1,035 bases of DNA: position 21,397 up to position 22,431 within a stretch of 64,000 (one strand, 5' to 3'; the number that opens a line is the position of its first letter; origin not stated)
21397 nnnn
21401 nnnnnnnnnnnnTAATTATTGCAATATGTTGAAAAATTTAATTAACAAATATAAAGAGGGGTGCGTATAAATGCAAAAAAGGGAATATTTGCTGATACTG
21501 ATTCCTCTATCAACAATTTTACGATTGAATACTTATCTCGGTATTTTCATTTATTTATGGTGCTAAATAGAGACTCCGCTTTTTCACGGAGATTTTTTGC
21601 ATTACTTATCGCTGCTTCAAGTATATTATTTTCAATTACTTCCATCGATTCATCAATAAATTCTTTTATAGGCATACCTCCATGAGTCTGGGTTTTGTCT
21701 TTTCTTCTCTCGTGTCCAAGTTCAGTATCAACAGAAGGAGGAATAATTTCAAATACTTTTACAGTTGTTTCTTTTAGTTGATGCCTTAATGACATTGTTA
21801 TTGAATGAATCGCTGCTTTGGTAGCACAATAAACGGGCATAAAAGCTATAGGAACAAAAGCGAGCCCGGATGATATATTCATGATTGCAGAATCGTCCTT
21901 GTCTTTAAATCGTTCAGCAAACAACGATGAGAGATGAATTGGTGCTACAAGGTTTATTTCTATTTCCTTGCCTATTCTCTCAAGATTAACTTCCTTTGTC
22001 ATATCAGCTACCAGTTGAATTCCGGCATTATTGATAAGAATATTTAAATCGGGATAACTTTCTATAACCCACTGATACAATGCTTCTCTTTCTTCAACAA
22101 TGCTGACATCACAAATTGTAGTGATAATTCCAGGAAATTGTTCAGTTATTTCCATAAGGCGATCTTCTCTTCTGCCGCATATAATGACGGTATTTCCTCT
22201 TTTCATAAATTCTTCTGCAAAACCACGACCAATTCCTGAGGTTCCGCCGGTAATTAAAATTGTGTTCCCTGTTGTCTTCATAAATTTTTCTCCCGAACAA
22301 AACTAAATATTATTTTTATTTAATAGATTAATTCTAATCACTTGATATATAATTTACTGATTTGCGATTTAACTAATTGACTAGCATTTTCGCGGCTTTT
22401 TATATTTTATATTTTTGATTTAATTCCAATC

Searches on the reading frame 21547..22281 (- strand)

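Call 9: search_protein_families(library=pfam, proteins=[window:21547-22281:-], max_evalue=0.001)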
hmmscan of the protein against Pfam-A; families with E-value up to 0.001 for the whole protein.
window:21547-22281:- (244 aa): 4 families
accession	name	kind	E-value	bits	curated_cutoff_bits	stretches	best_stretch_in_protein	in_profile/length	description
PF00106.31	adh_short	-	8.5e-46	156.3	26.6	1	7-196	2-194/195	short chain dehydrogenase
PF13561.12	adh_short_C2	-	4.6e-24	85.7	27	1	15-196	6-188/236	Enoyl-(Acyl carrier protein) reductase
PF08659.16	KR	-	4.3e-07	30.5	22.6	1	7-171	2-169/180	KR domain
PF23441.1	SDR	-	2.9e-06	27.3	27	1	4-199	6-209/258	SDR-like rossmann domain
